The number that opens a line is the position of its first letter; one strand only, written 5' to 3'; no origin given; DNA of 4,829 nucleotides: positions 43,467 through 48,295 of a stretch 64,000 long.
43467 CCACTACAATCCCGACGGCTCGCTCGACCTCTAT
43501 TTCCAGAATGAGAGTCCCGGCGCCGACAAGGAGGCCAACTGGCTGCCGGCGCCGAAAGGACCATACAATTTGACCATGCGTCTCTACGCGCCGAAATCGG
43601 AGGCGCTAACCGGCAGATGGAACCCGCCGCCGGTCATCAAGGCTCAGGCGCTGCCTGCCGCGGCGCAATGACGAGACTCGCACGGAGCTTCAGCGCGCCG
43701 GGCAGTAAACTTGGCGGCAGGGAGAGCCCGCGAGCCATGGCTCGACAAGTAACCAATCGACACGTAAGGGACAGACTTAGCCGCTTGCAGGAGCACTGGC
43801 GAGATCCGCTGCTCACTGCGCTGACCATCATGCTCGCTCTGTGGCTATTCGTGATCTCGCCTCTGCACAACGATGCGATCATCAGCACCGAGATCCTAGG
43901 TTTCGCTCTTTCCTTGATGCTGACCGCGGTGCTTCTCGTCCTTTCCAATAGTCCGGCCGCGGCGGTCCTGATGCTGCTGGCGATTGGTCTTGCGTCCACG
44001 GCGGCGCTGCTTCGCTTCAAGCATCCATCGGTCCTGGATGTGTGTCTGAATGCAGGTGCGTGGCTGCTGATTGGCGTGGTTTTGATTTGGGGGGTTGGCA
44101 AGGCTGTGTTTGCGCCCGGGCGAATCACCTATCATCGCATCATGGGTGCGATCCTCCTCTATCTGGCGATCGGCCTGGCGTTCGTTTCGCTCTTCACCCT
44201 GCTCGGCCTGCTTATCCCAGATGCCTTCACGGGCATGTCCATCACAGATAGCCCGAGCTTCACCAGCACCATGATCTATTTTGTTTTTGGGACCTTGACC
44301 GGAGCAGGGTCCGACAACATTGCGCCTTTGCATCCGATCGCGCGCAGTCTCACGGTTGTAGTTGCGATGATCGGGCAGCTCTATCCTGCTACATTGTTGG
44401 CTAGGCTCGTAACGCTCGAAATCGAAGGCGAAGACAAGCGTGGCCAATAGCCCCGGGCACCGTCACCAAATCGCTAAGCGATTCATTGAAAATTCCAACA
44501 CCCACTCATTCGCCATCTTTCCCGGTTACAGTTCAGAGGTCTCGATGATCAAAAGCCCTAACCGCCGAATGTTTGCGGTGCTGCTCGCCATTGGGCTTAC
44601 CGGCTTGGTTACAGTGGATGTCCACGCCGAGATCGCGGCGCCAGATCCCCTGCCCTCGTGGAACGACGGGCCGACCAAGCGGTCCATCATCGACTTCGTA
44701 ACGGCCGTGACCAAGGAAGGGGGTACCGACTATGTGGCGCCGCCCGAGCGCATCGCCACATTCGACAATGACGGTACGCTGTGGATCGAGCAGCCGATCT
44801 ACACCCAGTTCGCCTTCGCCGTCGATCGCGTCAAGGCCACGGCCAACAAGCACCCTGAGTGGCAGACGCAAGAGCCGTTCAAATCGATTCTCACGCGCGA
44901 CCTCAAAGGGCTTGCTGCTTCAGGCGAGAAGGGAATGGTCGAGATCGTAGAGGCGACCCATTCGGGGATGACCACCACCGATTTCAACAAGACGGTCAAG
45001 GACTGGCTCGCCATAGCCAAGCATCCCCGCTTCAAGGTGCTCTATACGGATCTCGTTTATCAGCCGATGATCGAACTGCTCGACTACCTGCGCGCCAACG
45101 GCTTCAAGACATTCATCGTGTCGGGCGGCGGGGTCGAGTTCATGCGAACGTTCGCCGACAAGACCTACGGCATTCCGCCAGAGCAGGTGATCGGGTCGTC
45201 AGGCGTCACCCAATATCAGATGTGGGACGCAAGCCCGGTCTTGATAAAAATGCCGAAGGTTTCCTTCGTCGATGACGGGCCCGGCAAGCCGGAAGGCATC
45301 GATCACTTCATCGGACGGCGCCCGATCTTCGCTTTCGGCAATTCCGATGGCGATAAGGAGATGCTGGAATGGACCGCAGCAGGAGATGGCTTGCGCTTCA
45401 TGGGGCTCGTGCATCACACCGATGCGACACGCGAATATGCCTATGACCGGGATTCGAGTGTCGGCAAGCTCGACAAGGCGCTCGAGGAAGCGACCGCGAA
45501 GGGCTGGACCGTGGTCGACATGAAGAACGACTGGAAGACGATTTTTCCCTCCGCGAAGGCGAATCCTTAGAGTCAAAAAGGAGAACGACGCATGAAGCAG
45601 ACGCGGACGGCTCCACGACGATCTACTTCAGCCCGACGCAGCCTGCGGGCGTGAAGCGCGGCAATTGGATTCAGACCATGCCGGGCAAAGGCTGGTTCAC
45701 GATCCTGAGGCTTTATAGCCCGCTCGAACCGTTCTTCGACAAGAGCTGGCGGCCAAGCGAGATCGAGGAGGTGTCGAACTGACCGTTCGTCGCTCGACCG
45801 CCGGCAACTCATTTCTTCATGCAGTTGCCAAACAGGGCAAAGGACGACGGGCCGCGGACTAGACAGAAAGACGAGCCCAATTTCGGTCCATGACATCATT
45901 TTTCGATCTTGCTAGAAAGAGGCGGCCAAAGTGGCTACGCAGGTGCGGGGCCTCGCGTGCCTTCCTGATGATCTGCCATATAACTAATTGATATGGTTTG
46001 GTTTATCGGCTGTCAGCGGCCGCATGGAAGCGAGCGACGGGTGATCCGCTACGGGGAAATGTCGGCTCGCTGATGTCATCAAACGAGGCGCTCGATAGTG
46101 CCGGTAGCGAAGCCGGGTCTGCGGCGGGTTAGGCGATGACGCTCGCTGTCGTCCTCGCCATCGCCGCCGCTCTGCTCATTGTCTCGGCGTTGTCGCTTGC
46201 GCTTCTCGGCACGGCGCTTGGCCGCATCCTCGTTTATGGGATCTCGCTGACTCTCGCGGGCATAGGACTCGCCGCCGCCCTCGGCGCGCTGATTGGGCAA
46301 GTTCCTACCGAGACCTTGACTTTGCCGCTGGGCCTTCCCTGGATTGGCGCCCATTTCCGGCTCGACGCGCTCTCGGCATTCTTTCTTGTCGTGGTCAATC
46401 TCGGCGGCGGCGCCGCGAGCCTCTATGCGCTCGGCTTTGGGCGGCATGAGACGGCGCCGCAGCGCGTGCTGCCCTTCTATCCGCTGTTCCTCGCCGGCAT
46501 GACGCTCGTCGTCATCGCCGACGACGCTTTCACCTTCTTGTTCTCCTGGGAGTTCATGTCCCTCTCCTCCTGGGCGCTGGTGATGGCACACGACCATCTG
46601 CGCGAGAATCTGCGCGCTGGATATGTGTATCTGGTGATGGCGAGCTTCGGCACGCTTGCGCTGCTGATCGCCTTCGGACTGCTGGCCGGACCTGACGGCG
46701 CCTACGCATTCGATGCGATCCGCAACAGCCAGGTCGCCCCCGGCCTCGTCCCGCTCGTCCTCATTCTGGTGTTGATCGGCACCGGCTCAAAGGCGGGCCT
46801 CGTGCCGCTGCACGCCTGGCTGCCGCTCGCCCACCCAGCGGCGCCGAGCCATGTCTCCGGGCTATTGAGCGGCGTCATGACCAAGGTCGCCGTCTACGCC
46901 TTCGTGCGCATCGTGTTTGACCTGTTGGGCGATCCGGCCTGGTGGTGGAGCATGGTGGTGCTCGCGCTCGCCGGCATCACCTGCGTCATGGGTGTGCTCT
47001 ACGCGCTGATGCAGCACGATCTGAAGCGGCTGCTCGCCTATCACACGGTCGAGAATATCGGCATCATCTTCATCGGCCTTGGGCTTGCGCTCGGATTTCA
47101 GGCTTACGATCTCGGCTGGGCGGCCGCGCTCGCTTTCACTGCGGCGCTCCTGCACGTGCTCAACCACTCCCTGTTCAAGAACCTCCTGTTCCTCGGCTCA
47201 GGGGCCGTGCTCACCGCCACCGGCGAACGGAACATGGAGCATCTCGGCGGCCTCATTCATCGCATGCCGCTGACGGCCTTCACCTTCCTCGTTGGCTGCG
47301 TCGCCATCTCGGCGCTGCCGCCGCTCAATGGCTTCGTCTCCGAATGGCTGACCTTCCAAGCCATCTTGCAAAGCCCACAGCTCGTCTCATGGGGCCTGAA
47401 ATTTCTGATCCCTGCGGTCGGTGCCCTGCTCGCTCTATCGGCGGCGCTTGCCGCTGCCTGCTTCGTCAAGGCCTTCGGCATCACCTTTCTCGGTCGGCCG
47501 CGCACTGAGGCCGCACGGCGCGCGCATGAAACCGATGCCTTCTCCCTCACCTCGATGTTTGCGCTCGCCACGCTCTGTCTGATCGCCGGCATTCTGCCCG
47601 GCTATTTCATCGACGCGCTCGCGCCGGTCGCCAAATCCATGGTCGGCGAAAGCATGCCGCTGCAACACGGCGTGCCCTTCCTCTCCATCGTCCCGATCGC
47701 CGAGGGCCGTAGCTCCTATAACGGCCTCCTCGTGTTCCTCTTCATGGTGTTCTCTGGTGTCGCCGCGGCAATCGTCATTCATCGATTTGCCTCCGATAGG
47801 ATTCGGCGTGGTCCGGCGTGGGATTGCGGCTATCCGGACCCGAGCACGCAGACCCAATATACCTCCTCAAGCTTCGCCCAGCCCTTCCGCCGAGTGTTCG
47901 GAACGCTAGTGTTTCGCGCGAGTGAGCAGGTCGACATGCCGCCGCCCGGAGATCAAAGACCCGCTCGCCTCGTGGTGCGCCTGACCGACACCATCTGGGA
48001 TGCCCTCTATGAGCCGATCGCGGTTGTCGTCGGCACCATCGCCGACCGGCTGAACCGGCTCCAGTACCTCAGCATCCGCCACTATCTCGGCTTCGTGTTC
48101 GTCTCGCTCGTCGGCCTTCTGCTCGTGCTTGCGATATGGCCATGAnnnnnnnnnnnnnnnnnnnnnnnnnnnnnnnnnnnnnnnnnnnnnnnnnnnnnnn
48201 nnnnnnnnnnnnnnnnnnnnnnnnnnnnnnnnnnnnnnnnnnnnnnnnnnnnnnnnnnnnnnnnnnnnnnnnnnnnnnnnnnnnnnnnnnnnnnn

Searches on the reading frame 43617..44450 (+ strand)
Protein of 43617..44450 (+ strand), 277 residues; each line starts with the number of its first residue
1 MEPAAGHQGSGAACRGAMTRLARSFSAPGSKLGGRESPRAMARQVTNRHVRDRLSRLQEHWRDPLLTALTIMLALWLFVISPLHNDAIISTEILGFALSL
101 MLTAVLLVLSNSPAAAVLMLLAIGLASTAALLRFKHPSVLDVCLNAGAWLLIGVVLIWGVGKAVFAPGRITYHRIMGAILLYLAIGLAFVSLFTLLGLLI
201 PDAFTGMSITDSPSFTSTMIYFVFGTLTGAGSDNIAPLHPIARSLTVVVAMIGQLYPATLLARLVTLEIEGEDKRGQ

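Call 8: search_protein_families(library=pfam, proteins=[window:43617-44450:+], max_evalue=0.01)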
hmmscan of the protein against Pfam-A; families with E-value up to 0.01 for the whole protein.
window:43617-44450:+ (277 aa): 1 family
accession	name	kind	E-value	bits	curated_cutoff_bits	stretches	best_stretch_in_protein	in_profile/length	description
PF07885.22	Ion_trans_2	-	5.9e-05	23.3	22.5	1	192-266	16-75/79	Ion channel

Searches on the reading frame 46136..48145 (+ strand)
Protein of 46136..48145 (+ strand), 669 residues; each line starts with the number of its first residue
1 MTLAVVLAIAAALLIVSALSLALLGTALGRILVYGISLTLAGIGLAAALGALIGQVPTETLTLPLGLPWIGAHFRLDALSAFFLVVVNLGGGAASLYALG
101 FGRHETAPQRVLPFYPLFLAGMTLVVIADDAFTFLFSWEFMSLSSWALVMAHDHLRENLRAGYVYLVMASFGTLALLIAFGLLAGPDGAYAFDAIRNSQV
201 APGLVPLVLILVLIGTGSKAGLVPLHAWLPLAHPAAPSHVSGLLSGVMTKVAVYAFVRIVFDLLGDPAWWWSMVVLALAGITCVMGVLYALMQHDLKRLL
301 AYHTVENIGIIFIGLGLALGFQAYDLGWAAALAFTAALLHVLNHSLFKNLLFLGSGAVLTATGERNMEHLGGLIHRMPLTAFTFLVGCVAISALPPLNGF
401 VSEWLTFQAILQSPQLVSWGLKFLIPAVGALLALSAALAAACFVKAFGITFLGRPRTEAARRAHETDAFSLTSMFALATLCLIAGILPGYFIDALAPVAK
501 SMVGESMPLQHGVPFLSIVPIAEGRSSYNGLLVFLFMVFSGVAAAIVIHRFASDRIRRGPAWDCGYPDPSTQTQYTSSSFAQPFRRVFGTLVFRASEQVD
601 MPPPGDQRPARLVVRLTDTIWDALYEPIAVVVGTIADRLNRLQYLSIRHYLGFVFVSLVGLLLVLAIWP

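Call 4: search_protein_families(library=pfam, proteins=[window:46136-48145:+])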
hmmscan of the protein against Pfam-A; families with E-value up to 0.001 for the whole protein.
window:46136-48145:+ (669 aa): 2 families
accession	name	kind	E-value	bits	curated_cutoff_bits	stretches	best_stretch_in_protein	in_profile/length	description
PF00361.26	Proton_antipo_M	-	3.1e-52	178.1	21.5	1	128-421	1-286/294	NADH:quinone oxidoreductase/Mrp antiporter, TM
PF00662.26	Proton_antipo_N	-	0.00097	19.4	24.5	0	72-104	11-43/51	NADH-Ubiquinone oxidoreductase (complex I), chain 5 N-terminus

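Call 5: search_protein_families(library=ncbifam, proteins=[window:46136-48145:+])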
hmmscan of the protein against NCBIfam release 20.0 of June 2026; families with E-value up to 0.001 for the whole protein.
window:46136-48145:+ (669 aa): 75 families (the best 25 are shown)
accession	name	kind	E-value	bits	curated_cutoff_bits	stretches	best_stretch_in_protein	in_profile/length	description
NF005086.0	PRK06521.1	equivalog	3.7e-259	861.7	667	1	2-666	4-668/669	hydrogenase 4 subunit B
NF006418.0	PRK08667.1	equivalog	2.9e-133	445.7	794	2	7-488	6-486/644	hydrogenase membrane subunit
NF005958.0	PRK08042.1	equivalog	3.1e-80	270.7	727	1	35-592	29-564/608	formate hydrogenlyase subunit 3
NF006240.0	PRK08376.1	subfamily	3.1e-73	247.4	662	1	60-503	70-508/521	putative monovalent cation/H+ antiporter subunit D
NF006419.0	PRK08668.1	equivalog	2.1e-68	231.6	617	1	60-552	52-524/613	NADH dehydrogenase subunit M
NF009310.0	PRK12668.1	equivalog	1.5e-64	218.8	564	1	11-495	10-441/584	Na(+)/H(+) antiporter subunit D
TIGR00940.1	2a6301s01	subfamily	2e-58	198.4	920.45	1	68-503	63-505/793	monovalent cation:proton antiporter subunit A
NF009288.0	PRK12648.1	equivalog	6.5e-56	190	1104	1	67-509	63-493/954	monovalent cation/H+ antiporter subunit A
NF005141.0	PRK06590.1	equivalog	2.4e-55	188.6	556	1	15-666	13-610/615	NADH-quinone oxidoreductase subunit L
NF005097.0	PRK06525.1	equivalog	1e-54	186.1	430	1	75-487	73-474/480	hydrogenase 4 subunit D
NF005046.0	PRK06459.1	equivalog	5.8e-54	183.7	460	1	77-664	45-583/587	hydrogenase 4 subunit B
NF009287.0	PRK12647.1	equivalog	2.8e-53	181.6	937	1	14-508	6-488/773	putative monovalent cation/H+ antiporter subunit A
NF005044.0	PRK06458.1-4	equivalog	2.5e-52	178.4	610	1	14-486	15-477/531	hydrogenase 4 subunit F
TIGR01974.1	NDH_I_L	subfamily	2.5e-51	175.3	407.5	1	68-662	65-626/630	NADH-quinone oxidoreductase subunit L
NF009305.0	PRK12662.1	equivalog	8e-50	170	700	1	15-488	14-476/492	putative monovalent cation/H+ antiporter subunit D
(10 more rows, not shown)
